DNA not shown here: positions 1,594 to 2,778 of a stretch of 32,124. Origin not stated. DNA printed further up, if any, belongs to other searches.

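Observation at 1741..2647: Integrase frame runs start-less into the antisense of tRNA-Pro: SSV-type partitioned integrase with unusual geometry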

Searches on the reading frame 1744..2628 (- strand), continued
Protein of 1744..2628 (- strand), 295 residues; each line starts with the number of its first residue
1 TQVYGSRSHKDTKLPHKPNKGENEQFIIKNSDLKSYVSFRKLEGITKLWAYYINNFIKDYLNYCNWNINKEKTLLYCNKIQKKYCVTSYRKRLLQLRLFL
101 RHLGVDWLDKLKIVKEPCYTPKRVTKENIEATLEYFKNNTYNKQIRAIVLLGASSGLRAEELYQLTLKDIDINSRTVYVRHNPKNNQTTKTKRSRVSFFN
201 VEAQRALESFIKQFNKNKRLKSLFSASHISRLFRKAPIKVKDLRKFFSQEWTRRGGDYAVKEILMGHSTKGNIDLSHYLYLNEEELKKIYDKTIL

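Call 50: find_encoding_contigs(protein=P0004, flank=10000, max_places=2)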
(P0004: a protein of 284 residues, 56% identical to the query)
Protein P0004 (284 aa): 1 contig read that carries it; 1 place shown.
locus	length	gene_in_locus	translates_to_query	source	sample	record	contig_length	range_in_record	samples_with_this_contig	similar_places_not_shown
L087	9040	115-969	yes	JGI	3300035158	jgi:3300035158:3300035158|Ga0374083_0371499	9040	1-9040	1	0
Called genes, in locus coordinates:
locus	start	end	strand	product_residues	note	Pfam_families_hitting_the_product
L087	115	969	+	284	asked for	PF00589:Phage_integrase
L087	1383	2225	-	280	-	-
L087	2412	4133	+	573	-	PF13360:PQQ_2, PF13570:Beta-prop_ACSF4, PF25292:Beta-prop_CGLA (faint), PF13360:PQQ_2 (weak), PF13570:Beta-prop_ACSF4, PF13360:PQQ_2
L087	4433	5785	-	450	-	PF05014:Nuc_deoxyrib_tr (faint)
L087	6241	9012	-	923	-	-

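Call 51: find_encoding_contigs(protein=P0018, flank=10000, max_places=2)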
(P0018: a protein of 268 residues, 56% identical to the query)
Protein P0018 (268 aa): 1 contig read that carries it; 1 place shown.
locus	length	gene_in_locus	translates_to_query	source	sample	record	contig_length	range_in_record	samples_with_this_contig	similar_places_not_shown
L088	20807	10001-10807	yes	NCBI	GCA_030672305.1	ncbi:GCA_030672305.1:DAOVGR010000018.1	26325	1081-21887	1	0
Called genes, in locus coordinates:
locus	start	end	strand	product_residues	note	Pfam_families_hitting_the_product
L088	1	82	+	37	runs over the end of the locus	-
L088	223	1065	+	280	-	PF01841:Transglut_core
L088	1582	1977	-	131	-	-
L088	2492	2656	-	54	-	-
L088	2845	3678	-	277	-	PF01026:TatD_DNase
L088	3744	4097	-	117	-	-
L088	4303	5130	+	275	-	-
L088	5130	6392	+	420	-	-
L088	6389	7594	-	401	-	PF01926:MMR_HSR1, PF02421:FeoB_N, PF08438:YGR210-like_G4, PF02824:TGS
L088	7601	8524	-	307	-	PF04519:Bactofilin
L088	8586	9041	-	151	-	PF00334:NDK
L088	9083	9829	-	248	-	PF02517:Rce1-like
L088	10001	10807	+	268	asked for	PF00589:Phage_integrase, PF16795:Phage_integr_3 (weak)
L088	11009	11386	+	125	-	-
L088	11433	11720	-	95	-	-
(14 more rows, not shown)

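Call 59: find_encoding_contigs(protein=P0050, flank=10000, max_places=4)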
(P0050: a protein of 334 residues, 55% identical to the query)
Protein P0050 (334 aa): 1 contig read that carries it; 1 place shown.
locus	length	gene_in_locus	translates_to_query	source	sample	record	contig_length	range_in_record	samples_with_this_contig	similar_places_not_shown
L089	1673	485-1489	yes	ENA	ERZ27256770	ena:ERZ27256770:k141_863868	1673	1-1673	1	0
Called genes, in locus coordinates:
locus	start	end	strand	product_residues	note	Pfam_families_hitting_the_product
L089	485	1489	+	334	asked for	PF19891:DUF6364 (faint), PF00589:Phage_integrase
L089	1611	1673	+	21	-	?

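Call 63: search_dna_similar(query=window:1744-2628:-, collection=phages, mode=protein, max_evalue=0.001, max_rows=15)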
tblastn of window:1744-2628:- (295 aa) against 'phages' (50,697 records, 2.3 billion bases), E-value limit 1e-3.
No match.

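Call 64: search_dna_similar(query=window:1744-2628:-, collection=plasmids, mode=protein, max_evalue=0.001, max_rows=15)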
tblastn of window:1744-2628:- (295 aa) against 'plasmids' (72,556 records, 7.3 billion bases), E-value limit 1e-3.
Records with a match: 13; places in all: 13; records where one place covers at least 80% of the query: 0.
Best place of each record, by identity: <60% 13.
By first word of the organism name: Ralstonia 6; Sulfolobus 4; Saccharolobus 1; Acidianus 1; Halobacillus 1.
By predicted mobility (MOB-suite, as given by PLSDB): non-mobilizable 11; conjugative 2.
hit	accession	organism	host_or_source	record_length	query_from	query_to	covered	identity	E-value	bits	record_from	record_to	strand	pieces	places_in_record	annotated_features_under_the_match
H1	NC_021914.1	Saccharolobus solfataricus P2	geyser water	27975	119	292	59%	27.2%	2e-7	59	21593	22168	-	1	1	tyrosine-type recombinase/integrase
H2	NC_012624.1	Sulfolobus islandicus Y.N.15.51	-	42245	119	292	59%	26.2%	1e-5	54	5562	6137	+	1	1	tyrosine-type recombinase/integrase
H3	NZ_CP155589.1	Ralstonia solanacearum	Musa sp.,cell culture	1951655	110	293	62%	24.8%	2e-4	50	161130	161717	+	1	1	none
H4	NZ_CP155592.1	Ralstonia solanacearum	Musa sp.,cell culture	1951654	110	293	62%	24.8%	2e-4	50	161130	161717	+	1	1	none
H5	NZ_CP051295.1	Ralstonia solanacearum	Plantain,cell culture,stem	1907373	110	293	62%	24.8%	2e-4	50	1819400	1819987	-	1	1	none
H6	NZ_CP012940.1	Ralstonia solanacearum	plantain,cell culture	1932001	110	293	62%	24.8%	2e-4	50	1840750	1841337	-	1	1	none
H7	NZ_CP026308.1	Ralstonia solanacearum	Musa sp.,pure culture,plants with Moko ...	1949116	110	293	62%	24.8%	2e-4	50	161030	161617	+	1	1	none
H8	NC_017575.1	Ralstonia solanacearum Po82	-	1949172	110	293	62%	24.8%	2e-4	50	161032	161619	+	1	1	none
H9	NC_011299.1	Acidianus hospitalis W1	-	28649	119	292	59%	25.2%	3e-5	53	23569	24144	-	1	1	tyrosine-type recombinase/integrase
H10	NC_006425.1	Sulfolobus islandicus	-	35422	132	292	55%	25.4%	2e-4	50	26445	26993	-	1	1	tyrosine-type recombinase/integrase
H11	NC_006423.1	Sulfolobus islandicus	-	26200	132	292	55%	25.4%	2e-4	50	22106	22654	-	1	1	tyrosine-type recombinase/integrase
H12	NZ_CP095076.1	Halobacillus amylolyticus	single cell,Saltern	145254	142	269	43%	30.9%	6e-4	49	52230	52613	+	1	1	tyrosine-type recombinase/integrase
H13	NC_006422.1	Sulfolobus islandicus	-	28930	146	292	50%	25.7%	2e-4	50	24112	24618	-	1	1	tyrosine-type recombinase/integrase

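Call 67: search_protein_families(library=pfam, proteins=[P0050, P0071, L017:7666-7794:+], max_evalue=0.1)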
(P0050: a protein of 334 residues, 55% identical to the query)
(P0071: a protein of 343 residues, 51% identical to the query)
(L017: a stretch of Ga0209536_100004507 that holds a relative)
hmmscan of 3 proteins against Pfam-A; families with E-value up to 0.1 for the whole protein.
P0050 (334 aa): 3 families
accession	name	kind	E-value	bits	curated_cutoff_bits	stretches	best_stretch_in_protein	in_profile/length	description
PF00589.27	Phage_integrase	-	2.3e-13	50.7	27.1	1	166-322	7-171/172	Phage integrase family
PF19891.5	DUF6364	-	3e-06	28.1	27.3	1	4-74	2-65/70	Family of unknown function (DUF6364)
PF21762.3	DEDDh_C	-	0.093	13.3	27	0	246-328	58-136/188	DNA polymerase III subunit epsilon-like, C-terminal domain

P0071 (343 aa): 5 families
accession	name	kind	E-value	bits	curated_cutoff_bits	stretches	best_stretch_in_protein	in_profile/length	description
PF00589.27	Phage_integrase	-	2.3e-14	54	27.1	1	167-298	1-120/172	Phage integrase family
PF16795.10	Phage_integr_3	-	4.7e-05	23.8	27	1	169-324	4-145/161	Archaeal phage integrase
PF07362.18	CcdA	-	4.8e-05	24.1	22.4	1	10-45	1-36/71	Post-segregation antitoxin CcdA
PF19891.5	DUF6364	-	0.0093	16.9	27.3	1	10-81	2-65/70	Family of unknown function (DUF6364)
PF08683.16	CAMSAP_CKK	-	0.065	13.8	27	0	115-195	34-110/119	Microtubule-binding calmodulin-regulated spectrin-associated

L017:7666-7794:+ (43 aa): 1 family
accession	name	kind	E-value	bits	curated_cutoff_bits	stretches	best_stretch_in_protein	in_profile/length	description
PF07362.18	CcdA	-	1e-06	29.4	22.4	1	3-38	1-36/71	Post-segregation antitoxin CcdA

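Call 90: search_protein_representatives(alignment_id=A2)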
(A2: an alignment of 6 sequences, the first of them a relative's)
Query: 6 sequences, 288 profile positions. Proteins with E-value up to 0.001 (for the whole library): 1351; up to 1e-10: 167; up to 1e-30: 66. The best 150 are listed.
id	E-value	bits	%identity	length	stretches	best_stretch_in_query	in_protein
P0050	4.0e-140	482.5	-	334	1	10-287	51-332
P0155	1.5e-107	375.7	-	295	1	15-287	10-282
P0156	1.8e-96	339.3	-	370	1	17-287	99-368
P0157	6.1e-94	331.0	-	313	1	10-287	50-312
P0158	1.7e-90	319.7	-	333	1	9-286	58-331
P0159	1.7e-89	316.4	-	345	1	16-287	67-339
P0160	2.2e-88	312.8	-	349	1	11-287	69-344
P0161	2.4e-84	299.5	-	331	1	11-286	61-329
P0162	8.8e-80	284.5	-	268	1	26-287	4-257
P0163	6.6e-79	281.7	-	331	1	18-287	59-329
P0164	6.4e-78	278.4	-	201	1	92-286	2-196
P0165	2.3e-74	266.8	-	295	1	12-286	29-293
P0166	5.4e-74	265.5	-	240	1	46-287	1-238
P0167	3.1e-73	263.0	-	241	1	20-238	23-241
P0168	2.5e-72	260.1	-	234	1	51-287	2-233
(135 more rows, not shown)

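Call 92: find_encoding_contigs(protein=P0157, flank=10000, max_places=3)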
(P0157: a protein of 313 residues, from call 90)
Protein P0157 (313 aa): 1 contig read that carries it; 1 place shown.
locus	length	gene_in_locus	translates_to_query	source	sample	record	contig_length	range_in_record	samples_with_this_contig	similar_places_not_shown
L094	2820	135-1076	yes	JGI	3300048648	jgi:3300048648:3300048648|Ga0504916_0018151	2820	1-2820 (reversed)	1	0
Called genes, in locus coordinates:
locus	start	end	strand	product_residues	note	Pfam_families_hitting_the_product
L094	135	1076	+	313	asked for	PF00589:Phage_integrase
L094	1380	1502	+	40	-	-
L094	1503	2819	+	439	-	?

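Call 97: find_encoding_contigs(protein=P0158, flank=10000, max_places=3)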
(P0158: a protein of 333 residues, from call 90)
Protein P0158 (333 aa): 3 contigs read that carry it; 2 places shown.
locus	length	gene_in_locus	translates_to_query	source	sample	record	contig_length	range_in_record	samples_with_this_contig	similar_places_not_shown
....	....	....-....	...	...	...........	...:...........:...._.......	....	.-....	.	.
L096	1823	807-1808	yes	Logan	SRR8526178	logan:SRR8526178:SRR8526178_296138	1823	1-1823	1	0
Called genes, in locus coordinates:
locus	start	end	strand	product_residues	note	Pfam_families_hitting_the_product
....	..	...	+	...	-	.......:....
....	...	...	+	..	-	-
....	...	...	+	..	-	-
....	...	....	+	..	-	-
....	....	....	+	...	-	-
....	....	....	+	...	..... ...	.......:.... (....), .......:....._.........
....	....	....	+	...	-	-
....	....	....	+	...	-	-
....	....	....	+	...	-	-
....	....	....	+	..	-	-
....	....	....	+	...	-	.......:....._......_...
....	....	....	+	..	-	-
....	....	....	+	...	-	-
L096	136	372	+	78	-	-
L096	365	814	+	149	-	-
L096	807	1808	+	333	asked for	PF07362:CcdA (weak), PF00589:Phage_integrase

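Call 106: list_cluster_members(proteins=[P0002, P0001, P0121])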
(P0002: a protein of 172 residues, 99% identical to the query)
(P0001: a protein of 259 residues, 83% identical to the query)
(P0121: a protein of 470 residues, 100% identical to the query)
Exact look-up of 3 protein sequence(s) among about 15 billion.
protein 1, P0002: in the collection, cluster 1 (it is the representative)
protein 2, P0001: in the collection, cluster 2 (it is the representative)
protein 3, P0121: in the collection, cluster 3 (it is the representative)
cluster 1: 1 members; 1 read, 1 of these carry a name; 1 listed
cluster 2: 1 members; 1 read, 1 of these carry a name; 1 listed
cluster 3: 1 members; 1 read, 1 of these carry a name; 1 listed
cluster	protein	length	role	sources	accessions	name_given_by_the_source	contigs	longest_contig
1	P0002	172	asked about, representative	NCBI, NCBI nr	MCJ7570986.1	MAG: site-specific integrase [Candidatus Thermoplasmatota archaeon] | site-specific integrase [Candidatus Thermoplasmatota archaeon]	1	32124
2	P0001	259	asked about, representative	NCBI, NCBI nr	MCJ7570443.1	MAG: site-specific integrase [Candidatus Thermoplasmatota archaeon] | site-specific integrase [Candidatus Thermoplasmatota archaeon]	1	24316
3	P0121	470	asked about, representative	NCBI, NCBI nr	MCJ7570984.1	MAG: bifunctional DNA primase/polymerase, partial [Candidatus Thermoplasmatota archaeon] | bifunctional DNA primase/polymerase [Candidatus Thermoplasmatota archaeon]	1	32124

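Call 107: predict_structure(alignment_id=A4)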
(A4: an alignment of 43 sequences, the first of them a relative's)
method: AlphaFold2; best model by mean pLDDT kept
length: 334 residues; sequences in the alignment: 43
mean_pLDDT: 85.4   pTM: 0.66
mean pLDDT of the five models: 85.4, 84.5, 84.0, 83.5, 83.2
residues with pLDDT >= 90: 234; 70-90: 36; 50-70: 24; < 50: 40
segments of 3 or more residues with pLDDT < 50: 1-4, 22-56
pLDDT, mean of each block of 10 residues (from residue 1): 49 61 45 43 43 50 88 96 94 98 97 96 91 96 91 71 97 98 98 98 97 97 93 97 98 90 96 97 97 95 85 79 96 92
secondary structure, 60 per line:
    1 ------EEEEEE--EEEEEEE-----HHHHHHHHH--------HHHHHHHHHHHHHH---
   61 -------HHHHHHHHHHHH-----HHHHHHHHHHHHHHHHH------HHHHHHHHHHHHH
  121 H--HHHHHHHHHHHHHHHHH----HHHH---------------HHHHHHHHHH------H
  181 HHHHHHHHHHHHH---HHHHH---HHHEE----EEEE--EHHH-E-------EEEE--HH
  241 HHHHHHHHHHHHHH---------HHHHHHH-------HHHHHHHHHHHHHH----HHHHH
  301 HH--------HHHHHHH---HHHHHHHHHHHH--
elements in order: E7-12 E15-21 H27-35 H44-57 H68-79 H85-101 H108-121 H124-140 H145-148 H164-173 H180-193 H197-201 E214-217 E233-236 H239-254 H264-270 H278-291 H296-302 H311-317 H321-332

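Call 109: fold_search(model_id=the predicted structure, library=pdb)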
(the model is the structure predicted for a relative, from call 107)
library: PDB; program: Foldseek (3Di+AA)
matches with E <= 10: 110; with E <= 0.001: 62
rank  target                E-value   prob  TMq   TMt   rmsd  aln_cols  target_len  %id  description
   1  5hxy_C                9.1e-11  1.00  0.38  0.45  13.8       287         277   20  Crystal structure of XerA recombinase (released 2017-02-01)
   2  5hxy_A                2.4e-10  1.00  0.38  0.44  13.7       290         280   19  Crystal structure of XerA recombinase (released 2017-02-01)
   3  5hxy_D                2.4e-10  1.00  0.37  0.45  13.9       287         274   20  Crystal structure of XerA recombinase (released 2017-02-01)
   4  5hxy_B                6.9e-10  1.00  0.38  0.46  13.9       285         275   19  Crystal structure of XerA recombinase (released 2017-02-01)
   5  5hxy_F                2.8e-09  1.00  0.37  0.45  13.7       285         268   19  Crystal structure of XerA recombinase (released 2017-02-01)
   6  4a8e                  6.1e-08  1.00  0.39  0.48  12.2       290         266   18  The structure of a dimeric Xer recombinase from archaea (released 2012-12-05)
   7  5vfz                  1.0e-06  1.00  0.39  0.45  13.5       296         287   14  Integrase from mycobacterium phage Brujita (released 2018-04-18)
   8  6emy_A                2.1e-06  1.00  0.44  0.46  10.2       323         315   15  Structure of the Tn1549 transposon Integrase (aa 82-397, Y379F) in complex with transposon right end DNA (released 2018-04-04)
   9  6en2_A                3.0e-06  1.00  0.42  0.44  10.0       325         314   14  Structure of the Tn1549 transposon Integrase (aa 82-397, R225K) in complex with a circular intermediate DNA (CI6b-DNA) (released 2018-04-04)
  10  6en0_A                4.4e-06  1.00  0.41  0.44  10.4       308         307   15  Structure of the Tn1549 transposon Integrase (aa 82-397) in complex with circular intermediate DNA (CI5-DNA) (released 2018-04-04)
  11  2a3v_A                6.4e-06  1.00  0.39  0.41   9.9       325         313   17  Structural basis for broad DNA-specificity in integron recombination (released 2006-05-02)
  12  5jjv_B                7.1e-06  1.00  0.38  0.37  15.3       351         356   15  Crystal structure of XerH site-specific recombinase bound to palindromic difH substrate: post-cleavage complex (released 2016-12-28)
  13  6en0_B                8.3e-06  1.00  0.42  0.45  10.0       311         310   14  Structure of the Tn1549 transposon Integrase (aa 82-397) in complex with circular intermediate DNA (CI5-DNA) (released 2018-04-04)
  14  2a3v_C                9.2e-06  1.00  0.39  0.40   9.2       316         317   17  Structural basis for broad DNA-specificity in integron recombination (released 2006-05-02)
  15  6emy_B                9.2e-06  1.00  0.42  0.43  10.6       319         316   13  Structure of the Tn1549 transposon Integrase (aa 82-397, Y379F) in complex with transposon right end DNA (released 2018-04-04)
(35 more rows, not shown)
